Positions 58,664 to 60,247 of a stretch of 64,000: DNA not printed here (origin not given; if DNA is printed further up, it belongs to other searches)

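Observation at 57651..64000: Atypical arsenic locus: every accessory protein carries vicinal-Cys tails, and no ArsB/Acr3 pump or ArsC reductase lies in the window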

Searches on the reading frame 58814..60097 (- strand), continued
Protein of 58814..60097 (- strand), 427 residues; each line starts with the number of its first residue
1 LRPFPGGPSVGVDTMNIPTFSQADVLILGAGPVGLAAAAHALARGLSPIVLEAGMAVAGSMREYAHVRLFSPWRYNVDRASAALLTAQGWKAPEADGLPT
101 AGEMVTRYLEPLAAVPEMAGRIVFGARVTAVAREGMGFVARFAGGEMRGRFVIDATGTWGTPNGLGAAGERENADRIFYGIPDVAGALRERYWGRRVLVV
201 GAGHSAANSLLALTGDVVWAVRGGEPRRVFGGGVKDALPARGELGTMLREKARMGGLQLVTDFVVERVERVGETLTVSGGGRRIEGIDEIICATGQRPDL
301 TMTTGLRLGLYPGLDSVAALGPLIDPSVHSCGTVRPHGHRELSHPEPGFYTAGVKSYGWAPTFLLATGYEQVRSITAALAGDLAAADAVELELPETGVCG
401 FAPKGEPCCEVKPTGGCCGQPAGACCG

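Call 99: search_dna_similar(query=window:58814-60055:-, collection=plasmids, mode=protein, max_rows=60, rows=spread)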
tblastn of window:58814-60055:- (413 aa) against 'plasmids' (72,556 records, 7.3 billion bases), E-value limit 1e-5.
Records with a match: 162; places in all: 176; records where one place covers at least 80% of the query: 147.
Best place of each record, by identity: 60-80% 4; <60% 158.
By first word of the organism name: Streptomyces 35; Bacillus 27; Rhodococcus 23; Cytobacillus 6; Arthrobacter 4; Rathayibacter 4; Rhizobium 4; Roseomonas 3; Bosea 3; Sinorhizobium 3; and 37 more.
By predicted mobility (MOB-suite, as given by PLSDB): non-mobilizable 105; mobilizable 40; conjugative 17.
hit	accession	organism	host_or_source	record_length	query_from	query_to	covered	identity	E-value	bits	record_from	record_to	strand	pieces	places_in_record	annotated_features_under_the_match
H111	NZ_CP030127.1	Indioceanicola profundi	sediment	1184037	34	385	85%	59.1%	7e-109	358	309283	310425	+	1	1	none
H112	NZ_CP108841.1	Streptomyces chartreusis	-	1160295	1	388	94%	48.9%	3e-79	273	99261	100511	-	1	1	none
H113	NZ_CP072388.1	Cellulosimicrobium cellulans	Homo sapiens,whole organism,human oral ...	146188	34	399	89%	50.0%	8e-93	312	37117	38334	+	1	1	FAD-dependent oxidoreductase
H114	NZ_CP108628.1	Streptomyces xanthophaeus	-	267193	34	388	86%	49.6%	4e-76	264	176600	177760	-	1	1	NAD(P)-binding domain-containing protein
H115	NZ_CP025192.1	Roseomonas mucosa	Homo sapiens,clinical, human skin, ...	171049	34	385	85%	49.9%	1e-91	309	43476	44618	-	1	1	NAD(P)-binding domain-containing protein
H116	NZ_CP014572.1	Arthrobacter sp. D5-1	cell culture,Soil cores containing ...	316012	34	394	87%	48.2%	6e-88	298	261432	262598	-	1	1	FAD-dependent oxidoreductase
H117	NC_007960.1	Nitrobacter hamburgensis X14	-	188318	33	385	85%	49.0%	9e-93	312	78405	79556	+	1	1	FAD-dependent oxidoreductase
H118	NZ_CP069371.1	Neotabrizicola shimadae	microbial biofilm,biofilm, Nakabusa ...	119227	34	395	88%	47.3%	2e-79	273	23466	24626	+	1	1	NAD(P)-binding domain-containing protein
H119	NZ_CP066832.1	Streptomyces liliifuscus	whole organism,soil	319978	33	388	86%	47.8%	3e-70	247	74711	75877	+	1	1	NAD(P)-binding domain-containing protein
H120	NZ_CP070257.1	Streptomyces californicus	DSMZ Isolate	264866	34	388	86%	47.8%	1e-72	254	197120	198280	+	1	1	NAD(P)-binding domain-containing protein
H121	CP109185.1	Streptomyces cellulosae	-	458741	34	388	86%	47.8%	9e-71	249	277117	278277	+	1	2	NAD(P)-binding domain-containing protein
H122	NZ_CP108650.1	Streptomyces sp. NBC_01108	-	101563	34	388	86%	47.8%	2e-71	250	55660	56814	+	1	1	NAD(P)-binding domain-containing protein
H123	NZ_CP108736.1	Streptomyces sp. NBC_00984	-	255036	34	395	88%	46.8%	5e-73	255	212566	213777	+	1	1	NAD(P)-binding domain-containing protein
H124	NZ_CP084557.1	Arthrobacter sp. FW306-05-C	isolate,terrestrial sediment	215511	34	385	85%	48.0%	2e-89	302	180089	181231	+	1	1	NAD(P)-binding domain-containing protein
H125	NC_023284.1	Streptomyces sp. F2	-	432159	34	388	86%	47.6%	8e-72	252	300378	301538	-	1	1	NAD(P)-binding domain-containing protein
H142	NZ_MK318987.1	Rhizobium rhizogenes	-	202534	35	385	85%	45.7%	4e-90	305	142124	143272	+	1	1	NAD(P)-binding domain-containing protein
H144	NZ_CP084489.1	Ensifer adhaerens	cellculture,soil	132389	33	395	88%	43.8%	2e-84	288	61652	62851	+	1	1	FAD-dependent oxidoreductase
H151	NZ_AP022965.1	Bacillus cereus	-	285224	33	395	88%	42.5%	1e-86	294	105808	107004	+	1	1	FAD-dependent oxidoreductase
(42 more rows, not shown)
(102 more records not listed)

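Call 100: fold_search(model_id=the predicted structure, library=pdb)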
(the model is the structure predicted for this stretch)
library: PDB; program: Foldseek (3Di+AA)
matches with E <= 10: 1980; with E <= 0.001: 1248
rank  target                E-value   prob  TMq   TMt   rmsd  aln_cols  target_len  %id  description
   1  7a76_C                5.3e-19  1.00  0.45  0.55   8.2       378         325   20  Bacillithiol Disulfide Reductase Bdr (YpdA) from Bacillus cereus (released 2020-12-30)
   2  7a76_A                6.7e-19  1.00  0.45  0.55   8.0       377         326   20  Bacillithiol Disulfide Reductase Bdr (YpdA) from Bacillus cereus (released 2020-12-30)
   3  7a76_D                1.7e-18  1.00  0.45  0.54   7.8       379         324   20  Bacillithiol Disulfide Reductase Bdr (YpdA) from Bacillus cereus (released 2020-12-30)
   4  7a7b_A                6.3e-18  1.00  0.45  0.55   8.3       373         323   17  Bacillithiol Disulfide Reductase Bdr (YpdA) from Staphylococcus aureus (released 2020-12-30)
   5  7apr_B                2.6e-17  1.00  0.44  0.54   8.9       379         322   17  Bacillithiol Disulfide Reductase Bdr (YpdA) from Staphylococcus aureus (released 2020-12-30)
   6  2zbw_B                2.8e-17  1.00  0.34  0.41  13.8       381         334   21  Crystal structure of thioredoxin reductase-like protein from Thermus thermophilus HB8 (released 2007-11-13)
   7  2zbw_A                3.3e-17  1.00  0.33  0.40  12.4       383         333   22  Crystal structure of thioredoxin reductase-like protein from Thermus thermophilus HB8 (released 2007-11-13)
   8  4usq_F                2.4e-16  1.00  0.42  0.48  10.2       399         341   22  Structure of flavin-containing monooxygenase from Cellvibrio sp. BR (released 2014-10-01)
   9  3ab1_B                5.7e-16  1.00  0.34  0.41  12.4       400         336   16  Crystal Structure of Ferredoxin NADP+ Oxidoreductase (released 2010-11-24)
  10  4zn0_B                6.9e-16  1.00  0.45  0.63   7.0       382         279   17  Structure of the NADPH-dependent thioredoxin reductase from Methanosarcina mazei (released 2016-06-29)
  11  4usq_A                7.7e-16  1.00  0.40  0.48  10.4       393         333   22  Structure of flavin-containing monooxygenase from Cellvibrio sp. BR (released 2014-10-01)
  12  3f8p_A                8.2e-16  1.00  0.50  0.64   6.1       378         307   17  Structure of Sulfolobus solfataricus TrxR-B3 (released 2009-01-13)
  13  4c5o_D                8.2e-16  1.00  0.42  0.49  10.2       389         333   20  Flavin monooxygenase from Stenotrophomonas maltophilia. Q193R H194T mutant (released 2014-02-19)
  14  5twb                  9.2e-16  1.00  0.43  0.49   8.4       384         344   17  Oxidoreductase IruO in the reduced form (released 2017-10-04)
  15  5j60_B                9.8e-16  1.00  0.33  0.42  15.9       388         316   15  Structure of a thioredoxin reductase from Gloeobacter violaceus (released 2016-07-27)
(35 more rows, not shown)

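Call 101: get_annotated_region(hit=H144, flank=4500)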
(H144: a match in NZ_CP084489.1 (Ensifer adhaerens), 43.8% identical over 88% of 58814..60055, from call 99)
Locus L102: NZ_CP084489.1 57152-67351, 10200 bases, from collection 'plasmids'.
description: Ensifer adhaerens strain E-60 plasmid p-3, complete sequence
organism: Ensifer adhaerens (NCBI taxid 106592)
taxonomy: Bacteria; Pseudomonadota; Alphaproteobacteria; Hyphomicrobiales; Rhizobiaceae; Ensifer; Ensifer adhaerens
host: -; source: cellculture,soil; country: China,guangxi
typing (MOB-suite, as given by PLSDB): non-mobilizable; replicon rep_cluster_492
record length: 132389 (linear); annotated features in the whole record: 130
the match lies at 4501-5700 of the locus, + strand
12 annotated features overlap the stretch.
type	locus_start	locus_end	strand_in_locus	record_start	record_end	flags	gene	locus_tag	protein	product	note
CDS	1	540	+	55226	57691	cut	-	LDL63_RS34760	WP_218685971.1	arsenate reductase (azurin) large subunit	-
CDS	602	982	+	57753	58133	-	-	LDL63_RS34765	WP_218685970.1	cytochrome c family protein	-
CDS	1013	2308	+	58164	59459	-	-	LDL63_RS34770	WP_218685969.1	gephyrin-like molybdotransferase Glp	-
CDS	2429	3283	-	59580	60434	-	-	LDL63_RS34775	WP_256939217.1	LysR family transcriptional regulator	GO:0006355 - regulation of DNA-templated transcription [Evidence IEA]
CDS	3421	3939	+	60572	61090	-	-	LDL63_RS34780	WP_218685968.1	GNAT family N-acetyltransferase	-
CDS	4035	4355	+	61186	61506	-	-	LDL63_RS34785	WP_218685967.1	metalloregulator ArsR/SmtB family transcription factor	GO:0006355 - regulation of DNA-templated transcription [Evidence IEA]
CDS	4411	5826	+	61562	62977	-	-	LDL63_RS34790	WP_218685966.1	FAD-dependent oxidoreductase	-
CDS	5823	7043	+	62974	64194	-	arsK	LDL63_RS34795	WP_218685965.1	arsenite efflux MFS transporter ArsK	GO:0055085 - transmembrane transport [Evidence IEA]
CDS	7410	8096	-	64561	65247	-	-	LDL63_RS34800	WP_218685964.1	winged helix-turn-helix domain-containing protein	GO:0000160 - phosphorelay signal transduction system [Evidence IEA]; GO:0006355 - regulation of DNA-templated ...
CDS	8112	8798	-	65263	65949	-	phoB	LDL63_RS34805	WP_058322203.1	phosphate regulon transcriptional regulator PhoB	GO:0006796 - phosphate-containing compound metabolic process [Evidence IEA]; GO:0000160 - phosphorelay signal ...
CDS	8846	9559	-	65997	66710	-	phoU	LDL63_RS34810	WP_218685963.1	phosphate signaling complex protein PhoU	GO:0051049 - regulation of transport [Evidence IEA]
CDS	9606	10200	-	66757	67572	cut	pstB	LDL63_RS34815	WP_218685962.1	phosphate ABC transporter ATP-binding protein PstB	-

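Call 102: get_annotated_region(hit=H142, flank=4500)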
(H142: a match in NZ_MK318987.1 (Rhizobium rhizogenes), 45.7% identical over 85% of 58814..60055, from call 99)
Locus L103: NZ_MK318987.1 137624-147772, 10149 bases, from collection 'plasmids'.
description: Rhizobium rhizogenes strain C6.5 plasmid pC6.5b, complete sequence
organism: Rhizobium rhizogenes (NCBI taxid 359)
taxonomy: Bacteria; Pseudomonadota; Alphaproteobacteria; Hyphomicrobiales; Rhizobiaceae; Rhizobium; Rhizobium rhizogenes
host: -; source: -; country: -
typing (MOB-suite, as given by PLSDB): non-mobilizable; mating-pair formation MPF_T
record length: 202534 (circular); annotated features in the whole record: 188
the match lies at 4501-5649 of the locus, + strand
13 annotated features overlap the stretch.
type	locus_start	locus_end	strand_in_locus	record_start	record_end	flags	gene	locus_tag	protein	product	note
CDS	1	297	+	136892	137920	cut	-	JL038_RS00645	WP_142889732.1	TniQ family protein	-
CDS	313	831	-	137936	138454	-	-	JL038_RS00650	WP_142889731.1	DUF6428 family protein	-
CDS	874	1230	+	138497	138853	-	-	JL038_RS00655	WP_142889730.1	metalloregulator ArsR/SmtB family transcription factor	GO:0006355 - regulation of DNA-templated transcription [Evidence IEA]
CDS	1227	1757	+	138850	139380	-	-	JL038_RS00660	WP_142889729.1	arsenate reductase ArsC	-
CDS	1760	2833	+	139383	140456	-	arsB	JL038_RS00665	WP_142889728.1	ACR3 family arsenite efflux transporter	-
CDS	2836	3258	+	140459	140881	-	arsC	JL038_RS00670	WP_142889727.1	arsenate reductase (glutaredoxin)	-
CDS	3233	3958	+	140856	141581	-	arsH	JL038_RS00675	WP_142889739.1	arsenical resistance protein ArsH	-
CDS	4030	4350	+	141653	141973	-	-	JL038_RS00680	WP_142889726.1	metalloregulator ArsR/SmtB family transcription factor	GO:0006355 - regulation of DNA-templated transcription [Evidence IEA]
CDS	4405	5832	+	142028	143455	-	-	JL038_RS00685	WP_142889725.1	NAD(P)-binding domain-containing protein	-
CDS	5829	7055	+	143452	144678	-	arsK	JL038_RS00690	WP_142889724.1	arsenite efflux MFS transporter ArsK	GO:0055085 - transmembrane transport [Evidence IEA]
CDS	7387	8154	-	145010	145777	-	-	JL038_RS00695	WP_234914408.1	TniQ family protein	-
CDS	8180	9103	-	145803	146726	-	-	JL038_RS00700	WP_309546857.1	TniB family NTP-binding protein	-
CDS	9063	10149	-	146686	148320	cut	-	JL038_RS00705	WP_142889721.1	Mu transposase C-terminal domain-containing protein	-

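Call 103: get_annotated_region(hit=H151, flank=4500)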
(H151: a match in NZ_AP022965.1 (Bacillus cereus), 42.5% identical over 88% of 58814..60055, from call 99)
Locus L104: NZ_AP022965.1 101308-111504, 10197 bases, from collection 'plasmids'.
description: Bacillus cereus strain J62 plasmid pJ62_1, complete sequence
organism: Bacillus cereus (NCBI taxid 1396)
taxonomy: Bacteria; Bacillota; Bacilli; Bacillales; Bacillaceae; Bacillus; Bacillus cereus
host: -; source: -; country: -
typing (MOB-suite, as given by PLSDB): non-mobilizable; replicon rep_cluster_125; mating-pair formation MPF_T
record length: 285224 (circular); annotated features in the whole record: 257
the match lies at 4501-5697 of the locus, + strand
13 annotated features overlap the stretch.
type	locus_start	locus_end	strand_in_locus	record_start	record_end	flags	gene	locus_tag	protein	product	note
CDS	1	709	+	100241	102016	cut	-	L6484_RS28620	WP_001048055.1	LPD1 domain-containing protein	-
CDS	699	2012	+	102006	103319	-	-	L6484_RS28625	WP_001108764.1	DUF3854 domain-containing protein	-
CDS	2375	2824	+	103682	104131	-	-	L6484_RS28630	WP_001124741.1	hypothetical protein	-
CDS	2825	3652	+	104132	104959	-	-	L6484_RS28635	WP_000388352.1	hypothetical protein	-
CDS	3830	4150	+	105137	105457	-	-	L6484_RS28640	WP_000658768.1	metalloregulator ArsR/SmtB family transcription factor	GO:0006355 - regulation of DNA-templated transcription [Evidence IEA]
CDS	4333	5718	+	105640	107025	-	-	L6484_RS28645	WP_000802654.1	FAD-dependent oxidoreductase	-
CDS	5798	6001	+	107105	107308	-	-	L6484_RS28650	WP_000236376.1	hypothetical protein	-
CDS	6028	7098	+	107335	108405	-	-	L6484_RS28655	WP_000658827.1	NAD(P)/FAD-dependent oxidoreductase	-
CDS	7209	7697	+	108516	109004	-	-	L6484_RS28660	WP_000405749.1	arsinothricin resistance N-acetyltransferase ArsN1 family A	-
predicted_resistance_gene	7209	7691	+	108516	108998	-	arsN1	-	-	arsinothricin resistance N-acetyltransferase ArsN1 family A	predicted by amrfinderplus; class ARSENIC; identity 95.03%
CDS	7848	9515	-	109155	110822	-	-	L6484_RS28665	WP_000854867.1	ribonuclease J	-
CDS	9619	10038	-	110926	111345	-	-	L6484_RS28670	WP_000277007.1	universal stress protein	-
CDS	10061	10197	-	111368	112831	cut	-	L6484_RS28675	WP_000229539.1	SulP family inorganic anion transporter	-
